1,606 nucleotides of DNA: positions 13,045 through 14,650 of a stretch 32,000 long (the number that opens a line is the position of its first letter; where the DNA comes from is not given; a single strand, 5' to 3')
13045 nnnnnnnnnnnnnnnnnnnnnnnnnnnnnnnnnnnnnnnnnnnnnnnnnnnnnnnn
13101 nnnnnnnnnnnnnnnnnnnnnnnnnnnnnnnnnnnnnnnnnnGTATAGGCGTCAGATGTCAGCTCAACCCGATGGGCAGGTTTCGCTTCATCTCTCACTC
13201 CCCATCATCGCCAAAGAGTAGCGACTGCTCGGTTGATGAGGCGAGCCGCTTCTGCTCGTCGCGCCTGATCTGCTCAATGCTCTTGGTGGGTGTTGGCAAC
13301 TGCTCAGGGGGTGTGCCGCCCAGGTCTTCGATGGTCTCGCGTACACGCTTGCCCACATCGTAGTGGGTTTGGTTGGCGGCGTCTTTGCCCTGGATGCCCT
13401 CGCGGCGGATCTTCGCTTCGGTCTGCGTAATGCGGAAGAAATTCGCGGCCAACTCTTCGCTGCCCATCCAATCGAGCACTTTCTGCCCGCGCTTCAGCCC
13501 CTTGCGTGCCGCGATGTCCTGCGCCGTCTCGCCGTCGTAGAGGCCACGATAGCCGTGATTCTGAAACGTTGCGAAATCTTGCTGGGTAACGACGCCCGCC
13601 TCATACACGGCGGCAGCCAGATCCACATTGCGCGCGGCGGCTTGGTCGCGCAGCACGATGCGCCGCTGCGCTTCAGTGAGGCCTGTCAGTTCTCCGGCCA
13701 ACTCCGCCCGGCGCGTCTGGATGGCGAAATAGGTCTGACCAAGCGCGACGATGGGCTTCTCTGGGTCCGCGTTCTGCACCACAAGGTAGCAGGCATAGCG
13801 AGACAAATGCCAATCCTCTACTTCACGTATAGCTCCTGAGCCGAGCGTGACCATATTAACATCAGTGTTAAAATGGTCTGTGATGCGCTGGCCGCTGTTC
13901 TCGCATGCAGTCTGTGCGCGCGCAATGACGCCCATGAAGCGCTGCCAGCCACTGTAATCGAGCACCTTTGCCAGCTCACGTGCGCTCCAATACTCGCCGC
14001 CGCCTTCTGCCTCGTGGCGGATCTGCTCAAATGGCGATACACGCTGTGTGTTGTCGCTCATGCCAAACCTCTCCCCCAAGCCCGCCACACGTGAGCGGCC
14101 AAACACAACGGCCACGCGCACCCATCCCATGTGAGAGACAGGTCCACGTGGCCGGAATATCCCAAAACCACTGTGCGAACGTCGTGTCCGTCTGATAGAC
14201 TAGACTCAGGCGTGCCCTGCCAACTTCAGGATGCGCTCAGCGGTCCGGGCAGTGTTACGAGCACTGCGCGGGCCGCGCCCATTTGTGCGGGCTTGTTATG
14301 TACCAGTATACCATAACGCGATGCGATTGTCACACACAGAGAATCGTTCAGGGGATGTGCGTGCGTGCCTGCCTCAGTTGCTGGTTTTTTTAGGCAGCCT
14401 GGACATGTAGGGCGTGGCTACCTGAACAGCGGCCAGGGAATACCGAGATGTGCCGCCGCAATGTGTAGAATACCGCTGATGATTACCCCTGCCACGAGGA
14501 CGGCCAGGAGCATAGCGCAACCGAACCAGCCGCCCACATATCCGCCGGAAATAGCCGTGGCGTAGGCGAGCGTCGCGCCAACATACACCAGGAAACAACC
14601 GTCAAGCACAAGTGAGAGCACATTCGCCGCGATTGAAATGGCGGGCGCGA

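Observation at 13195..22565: Candidate co-regulated module: three prophage-antirepressor-type genes domesticated among housekeeping genes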

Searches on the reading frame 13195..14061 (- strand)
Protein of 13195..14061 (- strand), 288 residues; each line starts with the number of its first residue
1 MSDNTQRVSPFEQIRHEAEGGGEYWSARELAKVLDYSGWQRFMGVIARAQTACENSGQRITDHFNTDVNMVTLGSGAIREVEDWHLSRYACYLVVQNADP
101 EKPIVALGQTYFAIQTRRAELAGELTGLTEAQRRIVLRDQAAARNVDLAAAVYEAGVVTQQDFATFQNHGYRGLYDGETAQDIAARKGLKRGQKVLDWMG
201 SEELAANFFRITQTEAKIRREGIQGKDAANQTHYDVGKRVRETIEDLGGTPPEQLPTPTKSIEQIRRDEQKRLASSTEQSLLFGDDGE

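Call 11: search_protein_families(library=pfam, proteins=[window:13195-14061:-], max_evalue=0.01)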
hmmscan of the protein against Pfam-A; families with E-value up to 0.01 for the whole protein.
window:13195-14061:- (288 aa): 1 family
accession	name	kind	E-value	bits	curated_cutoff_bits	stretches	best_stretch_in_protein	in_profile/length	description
PF02498.22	Bro-N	-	5.6e-08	33.7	25.6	1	13-106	1-86/96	BRO family, N-terminal domain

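Call 16: find_encoding_contigs(protein=window:13198-14061:-, flank=10000, max_places=10)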
Protein window:13198-14061:- (288 aa): no gene with exactly this product is on record in the collection.

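Call 18: search_protein_families(library=ncbifam, proteins=[window:13195-14061:-], max_evalue=0.01)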
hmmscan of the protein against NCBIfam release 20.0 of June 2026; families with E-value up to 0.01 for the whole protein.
window:13195-14061:- (288 aa): 2 families
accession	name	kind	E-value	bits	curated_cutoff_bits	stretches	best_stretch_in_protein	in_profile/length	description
NF008573.0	PRK11525.1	equivalog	2.7e-112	374.8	242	1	5-275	7-279/288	DNA damage-inducible protein D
NF006067.1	PRK08208.1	equivalog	0.0064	15.5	380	1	40-206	264-421/427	STM4012 family radical SAM protein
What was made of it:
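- Checked: 13195..14061(-) is DinD: NCBIfam NF008573 scores 374.8 bits against a cut-off of 242, and Pfam Bro-N matches at 5.6e-8 (calls 11, 18).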

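Call 19: search_protein_families(library=phrogs, proteins=[window:13195-14061:-], max_evalue=0.001)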
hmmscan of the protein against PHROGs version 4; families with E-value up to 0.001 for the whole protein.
window:13195-14061:- (288 aa): 1 family
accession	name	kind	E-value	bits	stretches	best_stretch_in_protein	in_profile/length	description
phrog_8036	-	unknown function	2.2e-97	326.8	1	16-274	26-280/290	-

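Call 20: search_protein_families(library=padloc, proteins=[window:13195-14061:-], max_evalue=0.001)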
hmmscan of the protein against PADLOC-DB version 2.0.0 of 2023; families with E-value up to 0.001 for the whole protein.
window:13195-14061:- (288 aa): 5 families
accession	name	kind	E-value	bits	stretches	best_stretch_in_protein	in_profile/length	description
PDLC04919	PDC-S13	-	1e-107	357.6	1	4-276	6-273/281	-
PDLC03083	Specificity_I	-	3e-98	327.7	1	11-279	6-275/717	Type I specificity subunit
PDLC04918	PDC-S13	-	2.3e-64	215.4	2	151-276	84-209/214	-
PDLC04871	PDC-S05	-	2.3e-32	110.5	1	7-122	10-125/468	-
PDLC04920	PDC-S13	-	4.5e-12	43.9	1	130-257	137-265/286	-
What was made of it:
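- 13195..14061 (-): Gene 1, dinD homologue (288 aa; public annotation uses the upstream ATG at 14130, giving 311 aa). NCBIfam NF008573 374.8 bits against cut-off 242; Pfam Bro-N; PADLOC PDC-S13 model PDLC04919 1e-107 (calls 11, 18, 20).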

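Call 21: find_homologous_proteins(query=window:13195-14061:-, max_evalue=1e-20)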
Query window:13195-14061:- (288 aa): 7997 proteins with E <= 1e-20 among 8000 candidates; the best 120 are listed.
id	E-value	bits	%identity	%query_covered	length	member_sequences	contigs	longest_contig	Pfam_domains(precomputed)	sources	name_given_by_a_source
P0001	7.3e-188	641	100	100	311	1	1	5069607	PF02498.23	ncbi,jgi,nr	ncbi:MAG: DNA-damage-inducible protein D [Ktedonobacterales bacterium]|jgi:DNA-damage-inducible prot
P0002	2.7e-119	416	67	99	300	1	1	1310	PF02498.23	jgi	jgi:DNA-damage-inducible protein D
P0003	4.0e-119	416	69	97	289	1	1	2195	PF02498.23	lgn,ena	-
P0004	3.5e-118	412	69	91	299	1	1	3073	PF02498.23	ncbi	-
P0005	1.8e-116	407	68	99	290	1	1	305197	PF02498.23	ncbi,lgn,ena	-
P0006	5.5e-116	405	67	97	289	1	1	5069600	PF02498.23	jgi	jgi:DNA-damage-inducible protein D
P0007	9.4e-116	404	65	99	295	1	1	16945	PF02498.23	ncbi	-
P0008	1.4e-115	404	66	97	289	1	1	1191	PF02498.23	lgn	-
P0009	8.1e-115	401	55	95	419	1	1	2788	PF02498.23,PF01194.23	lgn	-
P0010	1.3e-114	401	68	89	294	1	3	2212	PF02498.23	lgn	-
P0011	3.5e-114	399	58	86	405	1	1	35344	PF02498.23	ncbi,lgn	-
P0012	9.0e-114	398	65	99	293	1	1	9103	PF02498.23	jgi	jgi:DNA-damage-inducible protein D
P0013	2.2e-113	397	65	98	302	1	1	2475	PF02498.23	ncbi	-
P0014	6.7e-113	395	64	97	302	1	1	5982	PF02498.23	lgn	-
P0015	1.5e-112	394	63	99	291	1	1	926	PF02498.23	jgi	jgi:DNA-damage-inducible protein D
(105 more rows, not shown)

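Call 22: find_encoding_contigs(protein=P0001, flank=10000, max_places=4)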
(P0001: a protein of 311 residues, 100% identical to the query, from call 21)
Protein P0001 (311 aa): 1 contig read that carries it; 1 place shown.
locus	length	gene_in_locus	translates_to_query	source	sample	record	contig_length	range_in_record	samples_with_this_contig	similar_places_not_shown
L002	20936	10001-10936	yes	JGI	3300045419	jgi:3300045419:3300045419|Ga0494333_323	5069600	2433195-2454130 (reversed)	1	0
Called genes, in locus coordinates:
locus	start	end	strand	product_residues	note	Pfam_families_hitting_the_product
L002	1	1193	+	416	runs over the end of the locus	PF00070:Pyr_redox (faint), PF00890:FAD_binding_2 (weak), PF01266:DAO, PF01494:FAD_binding_3 (faint), PF03486:HI0933_like (faint), PF07992:Pyr_redox_2 (faint), PF01593:Amino_oxidase (faint), PF13450:NAD_binding_8 (weak)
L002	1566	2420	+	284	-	PF10547:P22_AR_N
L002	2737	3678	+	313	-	PF02498:Bro-N (weak)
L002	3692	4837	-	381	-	PF22660:RS_preATP-grasp-like, PF02222:ATP-grasp, PF07478:Dala_Dala_lig_C (weak), PF21244:PurT_C (faint), PF17769:PurK_C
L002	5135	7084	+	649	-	PF00089:Trypsin (faint), PF13365:Trypsin_2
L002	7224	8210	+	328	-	PF00892:EamA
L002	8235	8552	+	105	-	PF04456:DUF503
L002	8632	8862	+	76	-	-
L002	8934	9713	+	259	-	-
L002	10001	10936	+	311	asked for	PF02498:Bro-N (weak)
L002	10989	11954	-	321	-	PF13379:NMT1_2 (faint), PF09084:NMT1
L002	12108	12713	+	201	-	PF07638:Sigma70_ECF (weak), PF04542:Sigma70_r2, PF08281:Sigma70_r4_2, PF04545:Sigma70_r4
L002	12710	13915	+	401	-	PF13490:zf-HC2, PF10099:RskA_C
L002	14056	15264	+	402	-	PF12768:Rax2 (faint)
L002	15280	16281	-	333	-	PF01208:URO-D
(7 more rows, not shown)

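Call 23: find_encoding_contigs(protein=P0006, flank=10000, max_places=4)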
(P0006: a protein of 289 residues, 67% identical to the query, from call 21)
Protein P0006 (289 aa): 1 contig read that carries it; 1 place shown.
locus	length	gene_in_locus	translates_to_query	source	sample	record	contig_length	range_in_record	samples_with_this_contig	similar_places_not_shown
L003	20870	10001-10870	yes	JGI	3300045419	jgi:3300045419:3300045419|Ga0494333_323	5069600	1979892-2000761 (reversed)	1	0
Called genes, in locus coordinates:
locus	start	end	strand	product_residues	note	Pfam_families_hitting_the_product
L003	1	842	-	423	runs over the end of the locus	PF13599:Pentapeptide_4 (faint), PF00805:Pentapeptide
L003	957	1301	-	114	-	-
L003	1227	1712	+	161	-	-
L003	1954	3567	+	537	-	PF00890:FAD_binding_2 (weak), PF01266:DAO, PF01593:Amino_oxidase (weak), PF13450:NAD_binding_8, PF01593:Amino_oxidase (weak)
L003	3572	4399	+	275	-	PF00487:FA_desaturase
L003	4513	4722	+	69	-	-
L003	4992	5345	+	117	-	PF01245:Ribosomal_L19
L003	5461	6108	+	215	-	PF01351:RNase_HII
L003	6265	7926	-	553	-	PF00672:HAMP, PF00512:HisKA, PF02518:HATPase_c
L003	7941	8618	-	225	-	PF00072:Response_reg, PF00486:Trans_reg_C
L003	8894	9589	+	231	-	PF09335:VTT_dom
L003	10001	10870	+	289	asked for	PF02498:Bro-N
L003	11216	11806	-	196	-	-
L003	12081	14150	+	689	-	PF01590:GAF, PF13185:GAF_2, PF13492:GAF_3, PF00989:PAS, PF08448:PAS_4, PF00211:Guanylate_cyc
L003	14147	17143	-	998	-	PF01381:HTH_3, PF13560:HTH_31, PF13191:AAA_16, PF13401:AAA_22 (weak), PF13424:TPR_12 (faint), PF17874:TPR_MalT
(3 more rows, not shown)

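Call 30: find_encoding_contigs(protein=P0005, flank=6000, max_places=3)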
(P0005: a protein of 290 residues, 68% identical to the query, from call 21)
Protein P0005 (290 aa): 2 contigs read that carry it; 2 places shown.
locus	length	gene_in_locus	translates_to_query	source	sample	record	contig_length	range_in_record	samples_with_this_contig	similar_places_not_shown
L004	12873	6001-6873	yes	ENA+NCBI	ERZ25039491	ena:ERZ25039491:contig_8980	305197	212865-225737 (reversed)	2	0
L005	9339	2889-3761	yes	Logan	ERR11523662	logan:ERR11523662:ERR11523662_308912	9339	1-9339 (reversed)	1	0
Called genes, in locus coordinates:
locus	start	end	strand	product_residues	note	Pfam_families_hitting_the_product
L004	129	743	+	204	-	PF04471:Mrr_cat, PF22722:NA-iREase1, PF13156:Mrr_cat_2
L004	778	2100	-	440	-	PF07730:HisKA_3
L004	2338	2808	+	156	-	-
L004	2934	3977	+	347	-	PF00005:ABC_tran, PF13304:AAA_21 (faint)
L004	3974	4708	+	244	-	PF01061:ABC2_membrane, PF12698:ABC2_membrane_3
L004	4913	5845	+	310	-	PF12697:Abhydrolase_6, PF12146:Hydrolase_4 (faint), PF00326:Peptidase_S9 (faint), PF08840:BAAT_C (faint)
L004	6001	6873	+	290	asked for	PF02498:Bro-N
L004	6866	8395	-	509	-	PF09587:PGA_cap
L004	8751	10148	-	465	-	PF16952:Gln-synt_N_2, PF00120:Gln-synt_C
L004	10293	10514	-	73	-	-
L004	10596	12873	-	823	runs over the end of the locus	PF00012:HSP70, PF06723:MreB_Mbl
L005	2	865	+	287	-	?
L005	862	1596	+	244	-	PF01061:ABC2_membrane, PF12698:ABC2_membrane_3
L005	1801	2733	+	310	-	PF12697:Abhydrolase_6, PF12146:Hydrolase_4 (faint), PF00326:Peptidase_S9 (faint), PF08840:BAAT_C (faint)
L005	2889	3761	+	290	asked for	PF02498:Bro-N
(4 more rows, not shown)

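Call 31: find_encoding_contigs(protein=P0007, flank=6000, max_places=3)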
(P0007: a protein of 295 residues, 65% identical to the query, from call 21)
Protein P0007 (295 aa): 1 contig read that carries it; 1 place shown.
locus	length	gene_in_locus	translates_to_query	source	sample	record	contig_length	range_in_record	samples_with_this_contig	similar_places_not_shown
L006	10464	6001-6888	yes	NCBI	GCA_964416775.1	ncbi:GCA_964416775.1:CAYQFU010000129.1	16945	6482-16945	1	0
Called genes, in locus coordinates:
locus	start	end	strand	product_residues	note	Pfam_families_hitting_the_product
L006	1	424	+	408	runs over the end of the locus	-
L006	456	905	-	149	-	PF19315:MC_hydratase, PF01575:MaoC_dehydratas, PF13452:FAS1_DH_region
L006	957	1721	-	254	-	PF07722:Peptidase_C26, PF00117:GATase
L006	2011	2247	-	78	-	-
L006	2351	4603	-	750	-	PF00561:Abhydrolase_1, PF12146:Hydrolase_4 (weak), PF12697:Abhydrolase_6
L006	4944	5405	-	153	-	-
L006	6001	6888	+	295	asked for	PF02498:Bro-N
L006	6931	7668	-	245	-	PF07920:DUF1684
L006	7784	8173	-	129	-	PF00072:Response_reg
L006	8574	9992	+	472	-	PF01053:Cys_Met_Meta_PP, PF00155:Aminotran_1_2, PF00266:Aminotran_5 (weak), PF01041:DegT_DnrJ_EryC1 (weak), PF01212:Beta_elim_lyase (weak)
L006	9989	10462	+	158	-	?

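Call 79: search_solved_structures(query=window:13195-14061:-, max_evalue=0.01)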
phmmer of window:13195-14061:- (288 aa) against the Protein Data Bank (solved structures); distinct sequences matched with E-value up to 0.01: 0.

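Call 92: search_protein_families(library=pfam, proteins=[window:13195-14061:-], max_evalue=10)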
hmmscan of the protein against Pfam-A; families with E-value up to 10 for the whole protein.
window:13195-14061:- (288 aa): 1 family
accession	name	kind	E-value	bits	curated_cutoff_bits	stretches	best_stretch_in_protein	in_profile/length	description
PF02498.22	Bro-N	-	5.6e-08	33.7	25.6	1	13-106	1-86/96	BRO family, N-terminal domain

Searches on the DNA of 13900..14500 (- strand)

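Call 12: search_rna_families(source=window, start=13900, end=14500, threshold=evalue, max_evalue=10, show_alignments=2)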
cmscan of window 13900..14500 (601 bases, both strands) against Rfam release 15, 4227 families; matches with E-value up to 10: 1.
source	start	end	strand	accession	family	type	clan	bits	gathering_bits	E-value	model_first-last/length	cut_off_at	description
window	13938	14209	+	RF02042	HOTTIP_3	Gene; lncRNA;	-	5.4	50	8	107-353/353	no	HOXA transcript at the distal tip, conserved region 3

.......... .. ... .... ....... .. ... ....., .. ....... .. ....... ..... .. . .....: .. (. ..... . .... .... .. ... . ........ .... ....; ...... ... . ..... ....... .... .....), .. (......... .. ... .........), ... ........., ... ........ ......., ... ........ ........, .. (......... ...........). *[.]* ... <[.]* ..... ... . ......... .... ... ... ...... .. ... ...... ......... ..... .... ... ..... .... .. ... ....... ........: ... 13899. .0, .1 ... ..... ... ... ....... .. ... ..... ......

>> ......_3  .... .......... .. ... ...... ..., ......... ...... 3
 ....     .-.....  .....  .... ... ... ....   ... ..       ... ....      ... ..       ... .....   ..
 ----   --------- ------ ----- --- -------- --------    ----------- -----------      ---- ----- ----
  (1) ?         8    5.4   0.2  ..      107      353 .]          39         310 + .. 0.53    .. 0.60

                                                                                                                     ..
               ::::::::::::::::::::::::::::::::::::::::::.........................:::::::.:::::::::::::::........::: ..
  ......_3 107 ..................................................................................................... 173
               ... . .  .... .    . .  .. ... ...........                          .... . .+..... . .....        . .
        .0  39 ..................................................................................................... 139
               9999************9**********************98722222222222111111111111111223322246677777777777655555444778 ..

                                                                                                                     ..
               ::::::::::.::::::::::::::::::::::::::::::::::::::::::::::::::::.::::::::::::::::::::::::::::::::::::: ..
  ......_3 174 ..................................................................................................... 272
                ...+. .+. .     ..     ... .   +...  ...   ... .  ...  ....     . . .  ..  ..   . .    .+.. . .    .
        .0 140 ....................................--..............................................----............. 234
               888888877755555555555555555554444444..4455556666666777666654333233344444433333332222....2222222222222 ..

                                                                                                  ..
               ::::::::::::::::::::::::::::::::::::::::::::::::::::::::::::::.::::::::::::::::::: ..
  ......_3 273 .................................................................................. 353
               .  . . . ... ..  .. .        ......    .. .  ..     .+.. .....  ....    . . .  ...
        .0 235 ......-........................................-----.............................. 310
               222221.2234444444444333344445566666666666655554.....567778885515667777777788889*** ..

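Call 108: build_rna_model(alignment_id=A9, structure=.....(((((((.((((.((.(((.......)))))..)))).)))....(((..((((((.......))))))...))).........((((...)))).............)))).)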
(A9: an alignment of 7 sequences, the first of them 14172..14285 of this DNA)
Model R1 built from alignment A9 (7 sequences, 118 columns); structure: as given.
model positions 115; base pairs 29; branch points 2; effective number of sequences 2.04; information 0.59 bits per position. Calibrated on 0.2 Mb of random sequence (short: E-values are rough).
structure used (alignment columns):
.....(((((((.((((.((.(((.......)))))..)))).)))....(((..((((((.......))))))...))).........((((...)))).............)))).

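Call 109: search_with_rna_model(model_id=R1, sources=[window, L001, L003, L004, L006, L007, L008, L009, L010, L012, L013, L015, L018, L022], max_evalue=10)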
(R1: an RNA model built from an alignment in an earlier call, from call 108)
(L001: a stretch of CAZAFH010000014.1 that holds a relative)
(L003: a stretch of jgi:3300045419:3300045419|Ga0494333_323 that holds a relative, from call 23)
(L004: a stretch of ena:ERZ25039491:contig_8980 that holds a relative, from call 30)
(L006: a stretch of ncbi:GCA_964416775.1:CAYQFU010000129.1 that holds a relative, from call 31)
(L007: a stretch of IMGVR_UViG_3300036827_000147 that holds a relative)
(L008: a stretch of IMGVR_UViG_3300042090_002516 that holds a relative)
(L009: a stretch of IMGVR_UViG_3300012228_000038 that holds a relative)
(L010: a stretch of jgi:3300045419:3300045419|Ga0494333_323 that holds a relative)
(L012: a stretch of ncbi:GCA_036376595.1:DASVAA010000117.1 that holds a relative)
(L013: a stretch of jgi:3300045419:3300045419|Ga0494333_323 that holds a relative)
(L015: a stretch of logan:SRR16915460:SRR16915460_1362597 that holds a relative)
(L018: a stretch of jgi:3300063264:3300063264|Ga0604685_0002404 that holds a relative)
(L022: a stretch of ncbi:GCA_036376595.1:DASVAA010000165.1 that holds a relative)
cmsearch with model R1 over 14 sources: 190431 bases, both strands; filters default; matches with E-value up to 10: 26.
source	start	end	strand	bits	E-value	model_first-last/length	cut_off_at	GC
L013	9361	9475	+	116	2.4e-34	1-115/115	no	0.63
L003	9632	9745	+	112.5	3.1e-33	1-115/115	no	0.61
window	22791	22905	-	105.3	6.1e-31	1-115/115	no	0.62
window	14172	14285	-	98.2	1.1e-28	1-115/115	no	0.63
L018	2670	2781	+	93.7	3e-27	1-115/115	no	0.67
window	21484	21596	-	92.3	8.5e-27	1-115/115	no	0.63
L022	2788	2896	+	86.8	5.1e-25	1-115/115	no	0.63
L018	2644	2713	-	22.4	0.00017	10-105/115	no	0.63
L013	2731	2841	+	16.7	0.011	1-115/115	no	0.68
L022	2763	2830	-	16.6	0.013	10-104/115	no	0.68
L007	7327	7431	-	15.7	0.024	1-115/115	no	0.66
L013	9370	9404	-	15.3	0.033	10-44/115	no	0.69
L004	6354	6442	-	15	0.041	1-115/115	no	0.72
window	17093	17181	+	13.7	0.11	1-115/115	no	0.71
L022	4772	4890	-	13.1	0.16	1-115/115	no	0.66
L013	1860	1950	-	12.7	0.22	1-115/115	no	0.67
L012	4390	4459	-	11.4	0.57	1-115/115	no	0.79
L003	15171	15291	-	11.4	0.57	1-115/115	no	0.69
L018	926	1011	-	10.9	0.81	1-115/115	no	0.74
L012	714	809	+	9.7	2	1-115/115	no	0.71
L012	13965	13988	+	9.3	2.6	51-74/115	no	0.88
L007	6935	6955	-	8.4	5.2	53-73/115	no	0.81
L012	11581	11714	+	7.7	8.6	1-115/115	no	0.72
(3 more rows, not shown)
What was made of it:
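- The best other hit in 190 kb, on both strands, is 22 bits (call 109).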
